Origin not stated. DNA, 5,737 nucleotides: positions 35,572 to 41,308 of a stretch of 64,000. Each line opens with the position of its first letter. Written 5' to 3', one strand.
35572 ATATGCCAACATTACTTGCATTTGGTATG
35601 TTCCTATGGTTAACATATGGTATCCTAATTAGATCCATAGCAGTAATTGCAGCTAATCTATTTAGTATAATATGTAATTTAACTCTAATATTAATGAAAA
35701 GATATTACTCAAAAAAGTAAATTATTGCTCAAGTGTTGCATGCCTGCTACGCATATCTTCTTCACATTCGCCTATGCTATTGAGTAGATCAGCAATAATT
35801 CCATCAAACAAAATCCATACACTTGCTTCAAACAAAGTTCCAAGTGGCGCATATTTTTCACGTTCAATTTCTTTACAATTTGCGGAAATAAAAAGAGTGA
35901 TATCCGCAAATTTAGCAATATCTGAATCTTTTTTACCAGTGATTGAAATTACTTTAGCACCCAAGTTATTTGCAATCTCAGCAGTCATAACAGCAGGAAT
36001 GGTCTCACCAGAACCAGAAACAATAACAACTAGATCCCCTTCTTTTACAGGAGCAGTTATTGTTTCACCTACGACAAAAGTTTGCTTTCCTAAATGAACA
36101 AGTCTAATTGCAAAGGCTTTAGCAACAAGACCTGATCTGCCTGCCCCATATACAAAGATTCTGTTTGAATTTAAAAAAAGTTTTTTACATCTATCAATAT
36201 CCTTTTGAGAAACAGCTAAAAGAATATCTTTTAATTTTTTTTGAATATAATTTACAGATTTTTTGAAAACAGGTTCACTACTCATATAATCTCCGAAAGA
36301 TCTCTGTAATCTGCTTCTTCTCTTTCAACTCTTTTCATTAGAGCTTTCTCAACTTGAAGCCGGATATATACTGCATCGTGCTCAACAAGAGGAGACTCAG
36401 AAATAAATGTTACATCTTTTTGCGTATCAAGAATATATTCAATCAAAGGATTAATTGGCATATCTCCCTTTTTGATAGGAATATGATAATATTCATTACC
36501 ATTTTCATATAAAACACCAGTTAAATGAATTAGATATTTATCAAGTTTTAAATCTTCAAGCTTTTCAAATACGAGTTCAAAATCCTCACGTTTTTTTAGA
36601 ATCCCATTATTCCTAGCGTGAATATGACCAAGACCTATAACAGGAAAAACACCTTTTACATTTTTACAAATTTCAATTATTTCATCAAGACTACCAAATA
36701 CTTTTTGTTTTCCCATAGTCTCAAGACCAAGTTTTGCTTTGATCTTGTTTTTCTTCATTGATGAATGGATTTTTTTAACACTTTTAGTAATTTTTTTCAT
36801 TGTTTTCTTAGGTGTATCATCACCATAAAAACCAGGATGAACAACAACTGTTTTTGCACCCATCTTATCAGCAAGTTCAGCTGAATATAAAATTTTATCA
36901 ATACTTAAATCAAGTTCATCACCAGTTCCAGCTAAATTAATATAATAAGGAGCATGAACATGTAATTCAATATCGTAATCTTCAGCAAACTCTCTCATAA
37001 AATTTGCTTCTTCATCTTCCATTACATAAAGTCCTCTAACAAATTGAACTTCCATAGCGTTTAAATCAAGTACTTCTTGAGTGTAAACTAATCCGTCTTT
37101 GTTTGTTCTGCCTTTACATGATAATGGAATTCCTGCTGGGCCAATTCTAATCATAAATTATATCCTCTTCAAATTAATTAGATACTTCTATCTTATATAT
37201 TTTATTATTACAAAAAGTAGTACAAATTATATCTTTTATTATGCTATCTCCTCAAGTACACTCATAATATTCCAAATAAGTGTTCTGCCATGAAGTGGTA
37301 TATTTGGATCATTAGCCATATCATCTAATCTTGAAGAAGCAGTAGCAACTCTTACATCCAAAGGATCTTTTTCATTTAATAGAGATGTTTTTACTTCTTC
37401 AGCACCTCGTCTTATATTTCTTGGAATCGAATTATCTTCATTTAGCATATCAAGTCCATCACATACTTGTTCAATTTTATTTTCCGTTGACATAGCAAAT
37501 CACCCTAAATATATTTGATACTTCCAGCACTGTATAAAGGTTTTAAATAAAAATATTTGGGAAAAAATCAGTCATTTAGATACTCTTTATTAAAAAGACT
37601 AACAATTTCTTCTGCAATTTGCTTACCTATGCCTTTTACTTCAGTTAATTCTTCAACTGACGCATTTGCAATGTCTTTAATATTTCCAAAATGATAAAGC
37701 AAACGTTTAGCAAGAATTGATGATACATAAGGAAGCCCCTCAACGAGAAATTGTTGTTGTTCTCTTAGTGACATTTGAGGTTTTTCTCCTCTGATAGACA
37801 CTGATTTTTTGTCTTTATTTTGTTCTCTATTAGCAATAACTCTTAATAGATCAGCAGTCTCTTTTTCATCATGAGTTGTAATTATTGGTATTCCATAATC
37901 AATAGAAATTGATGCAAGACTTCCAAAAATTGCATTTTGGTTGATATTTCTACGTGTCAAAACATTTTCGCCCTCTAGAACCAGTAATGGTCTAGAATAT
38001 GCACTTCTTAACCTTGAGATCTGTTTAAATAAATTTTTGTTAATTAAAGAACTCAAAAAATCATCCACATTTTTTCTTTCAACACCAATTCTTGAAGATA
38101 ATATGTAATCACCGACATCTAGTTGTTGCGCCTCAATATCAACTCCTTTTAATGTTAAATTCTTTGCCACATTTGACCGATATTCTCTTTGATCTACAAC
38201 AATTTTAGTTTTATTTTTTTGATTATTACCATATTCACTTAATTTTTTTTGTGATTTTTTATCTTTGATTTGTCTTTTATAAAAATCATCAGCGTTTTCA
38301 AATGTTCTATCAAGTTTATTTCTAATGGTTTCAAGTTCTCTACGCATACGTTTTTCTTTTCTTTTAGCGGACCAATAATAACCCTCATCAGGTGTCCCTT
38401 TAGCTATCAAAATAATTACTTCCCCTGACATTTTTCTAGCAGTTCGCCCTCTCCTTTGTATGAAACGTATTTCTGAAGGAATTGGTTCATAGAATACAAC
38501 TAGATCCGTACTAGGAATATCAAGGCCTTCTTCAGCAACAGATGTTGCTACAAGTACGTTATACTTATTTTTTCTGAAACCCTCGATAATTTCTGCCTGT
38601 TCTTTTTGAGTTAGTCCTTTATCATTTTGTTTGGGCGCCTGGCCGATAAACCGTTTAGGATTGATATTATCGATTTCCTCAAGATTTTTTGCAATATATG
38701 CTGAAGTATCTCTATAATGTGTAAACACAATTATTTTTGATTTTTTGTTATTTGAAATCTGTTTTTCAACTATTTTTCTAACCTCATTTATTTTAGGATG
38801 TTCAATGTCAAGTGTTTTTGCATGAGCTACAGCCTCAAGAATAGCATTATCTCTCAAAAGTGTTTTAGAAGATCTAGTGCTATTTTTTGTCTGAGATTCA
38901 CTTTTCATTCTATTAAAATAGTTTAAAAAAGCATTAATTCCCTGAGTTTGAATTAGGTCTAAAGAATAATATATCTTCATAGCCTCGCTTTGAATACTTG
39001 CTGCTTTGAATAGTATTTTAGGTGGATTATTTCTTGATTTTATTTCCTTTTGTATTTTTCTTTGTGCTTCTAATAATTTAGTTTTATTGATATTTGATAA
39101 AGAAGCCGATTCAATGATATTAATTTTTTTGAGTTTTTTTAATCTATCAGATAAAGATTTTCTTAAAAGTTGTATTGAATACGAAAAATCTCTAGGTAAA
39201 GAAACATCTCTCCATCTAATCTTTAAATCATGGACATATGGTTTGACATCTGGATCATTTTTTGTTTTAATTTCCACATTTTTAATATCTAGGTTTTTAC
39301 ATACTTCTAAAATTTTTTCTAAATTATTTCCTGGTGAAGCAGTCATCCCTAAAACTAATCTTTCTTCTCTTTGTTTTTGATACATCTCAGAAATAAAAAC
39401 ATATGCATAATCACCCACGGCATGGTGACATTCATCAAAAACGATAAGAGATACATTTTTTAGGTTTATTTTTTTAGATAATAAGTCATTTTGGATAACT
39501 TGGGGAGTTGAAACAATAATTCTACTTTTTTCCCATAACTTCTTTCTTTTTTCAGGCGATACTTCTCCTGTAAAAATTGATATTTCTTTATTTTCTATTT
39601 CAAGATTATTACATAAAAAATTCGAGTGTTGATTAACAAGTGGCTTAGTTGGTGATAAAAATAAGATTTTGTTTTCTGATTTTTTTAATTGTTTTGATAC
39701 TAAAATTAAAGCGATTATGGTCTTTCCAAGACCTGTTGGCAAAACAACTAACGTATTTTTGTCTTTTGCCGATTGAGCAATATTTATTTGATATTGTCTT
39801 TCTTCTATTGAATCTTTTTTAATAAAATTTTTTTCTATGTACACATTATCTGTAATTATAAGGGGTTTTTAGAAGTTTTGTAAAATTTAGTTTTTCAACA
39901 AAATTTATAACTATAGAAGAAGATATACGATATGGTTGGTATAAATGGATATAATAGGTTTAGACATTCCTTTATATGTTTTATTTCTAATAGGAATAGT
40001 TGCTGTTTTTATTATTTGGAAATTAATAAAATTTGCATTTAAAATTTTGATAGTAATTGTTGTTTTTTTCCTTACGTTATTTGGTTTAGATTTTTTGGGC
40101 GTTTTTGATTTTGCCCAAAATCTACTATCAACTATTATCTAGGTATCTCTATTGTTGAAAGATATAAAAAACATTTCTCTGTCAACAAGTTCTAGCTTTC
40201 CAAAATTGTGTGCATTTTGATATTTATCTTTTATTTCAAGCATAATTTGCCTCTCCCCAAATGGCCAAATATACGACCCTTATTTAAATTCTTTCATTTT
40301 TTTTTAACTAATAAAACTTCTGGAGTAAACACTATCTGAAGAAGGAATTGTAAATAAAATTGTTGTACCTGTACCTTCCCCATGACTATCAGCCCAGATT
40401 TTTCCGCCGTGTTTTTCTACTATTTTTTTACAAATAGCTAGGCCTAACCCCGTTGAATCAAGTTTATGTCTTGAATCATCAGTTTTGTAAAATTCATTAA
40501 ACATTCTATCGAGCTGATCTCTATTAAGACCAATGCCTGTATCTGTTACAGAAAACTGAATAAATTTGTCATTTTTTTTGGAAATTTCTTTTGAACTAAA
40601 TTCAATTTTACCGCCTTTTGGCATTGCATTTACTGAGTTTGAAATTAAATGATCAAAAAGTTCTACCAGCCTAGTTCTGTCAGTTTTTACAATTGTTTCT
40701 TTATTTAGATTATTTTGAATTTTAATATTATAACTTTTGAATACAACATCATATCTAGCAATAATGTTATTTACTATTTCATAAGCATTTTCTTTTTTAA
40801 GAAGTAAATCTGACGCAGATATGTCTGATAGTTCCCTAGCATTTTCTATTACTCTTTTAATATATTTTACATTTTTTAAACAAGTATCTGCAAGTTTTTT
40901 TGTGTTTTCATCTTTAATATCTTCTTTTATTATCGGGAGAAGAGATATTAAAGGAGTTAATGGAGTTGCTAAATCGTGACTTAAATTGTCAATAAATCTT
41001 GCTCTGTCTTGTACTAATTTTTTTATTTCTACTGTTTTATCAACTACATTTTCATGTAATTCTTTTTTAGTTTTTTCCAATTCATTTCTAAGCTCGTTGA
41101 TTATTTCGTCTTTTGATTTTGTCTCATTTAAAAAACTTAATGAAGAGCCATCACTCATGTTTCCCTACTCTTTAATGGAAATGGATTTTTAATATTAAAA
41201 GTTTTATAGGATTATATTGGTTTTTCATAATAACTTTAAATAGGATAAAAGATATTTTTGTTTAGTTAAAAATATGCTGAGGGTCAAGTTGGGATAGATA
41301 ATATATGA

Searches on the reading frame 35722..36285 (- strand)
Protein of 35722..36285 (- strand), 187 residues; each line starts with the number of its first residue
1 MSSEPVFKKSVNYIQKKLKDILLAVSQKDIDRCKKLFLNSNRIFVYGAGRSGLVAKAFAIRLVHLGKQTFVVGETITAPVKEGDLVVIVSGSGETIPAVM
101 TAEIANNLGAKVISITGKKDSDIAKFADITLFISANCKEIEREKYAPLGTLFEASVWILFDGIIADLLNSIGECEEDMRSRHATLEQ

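Call 90: search_protein_families(library=pfam, proteins=[window:35722-36285:-], max_evalue=0.000001)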
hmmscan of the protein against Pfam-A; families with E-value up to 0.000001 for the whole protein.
window:35722-36285:- (187 aa): 2 families
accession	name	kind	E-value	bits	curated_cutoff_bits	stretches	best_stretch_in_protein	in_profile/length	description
PF01380.27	SIS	-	5e-23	81.8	25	1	37-136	2-107/131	SIS domain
PF13580.11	SIS_2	-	1.1e-08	35.6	27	0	78-117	99-138/138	SIS domain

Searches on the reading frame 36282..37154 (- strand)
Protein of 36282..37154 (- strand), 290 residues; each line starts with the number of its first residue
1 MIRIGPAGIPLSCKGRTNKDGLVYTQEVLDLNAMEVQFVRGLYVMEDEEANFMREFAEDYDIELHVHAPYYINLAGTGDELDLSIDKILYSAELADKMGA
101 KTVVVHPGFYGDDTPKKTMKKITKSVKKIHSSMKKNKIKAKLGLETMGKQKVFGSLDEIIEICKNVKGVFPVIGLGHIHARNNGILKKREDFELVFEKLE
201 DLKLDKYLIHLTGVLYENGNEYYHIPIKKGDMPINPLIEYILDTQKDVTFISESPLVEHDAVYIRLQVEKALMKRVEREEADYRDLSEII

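Call 90: search_protein_families(library=pfam, proteins=[window:36282-37154:-], max_evalue=0.000001)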
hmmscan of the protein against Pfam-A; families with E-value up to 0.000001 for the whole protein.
window:36282-37154:- (290 aa): 1 family
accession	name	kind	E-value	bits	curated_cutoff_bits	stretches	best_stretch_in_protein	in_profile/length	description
PF01261.30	AP_endonuc_2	-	2.4e-25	90.1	31.1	1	31-255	9-230/249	Xylose isomerase-like TIM barrel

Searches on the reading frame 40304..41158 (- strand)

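Call 90: search_protein_families(library=pfam, proteins=[window:40304-41158:-], max_evalue=0.000001)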
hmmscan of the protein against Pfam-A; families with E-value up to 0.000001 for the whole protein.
window:40304-41158:- (284 aa): 2 families
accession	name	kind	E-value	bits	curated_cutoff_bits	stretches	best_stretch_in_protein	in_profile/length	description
PF02518.31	HATPase_c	-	1.1e-25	90.6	26.4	1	160-273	2-109/111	Histidine kinase-, DNA gyrase B-, and HSP90-like ATPase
PF00512.31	HisKA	-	1e-10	41.9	26.9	1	52-114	2-64/66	His Kinase A (phospho-acceptor) domain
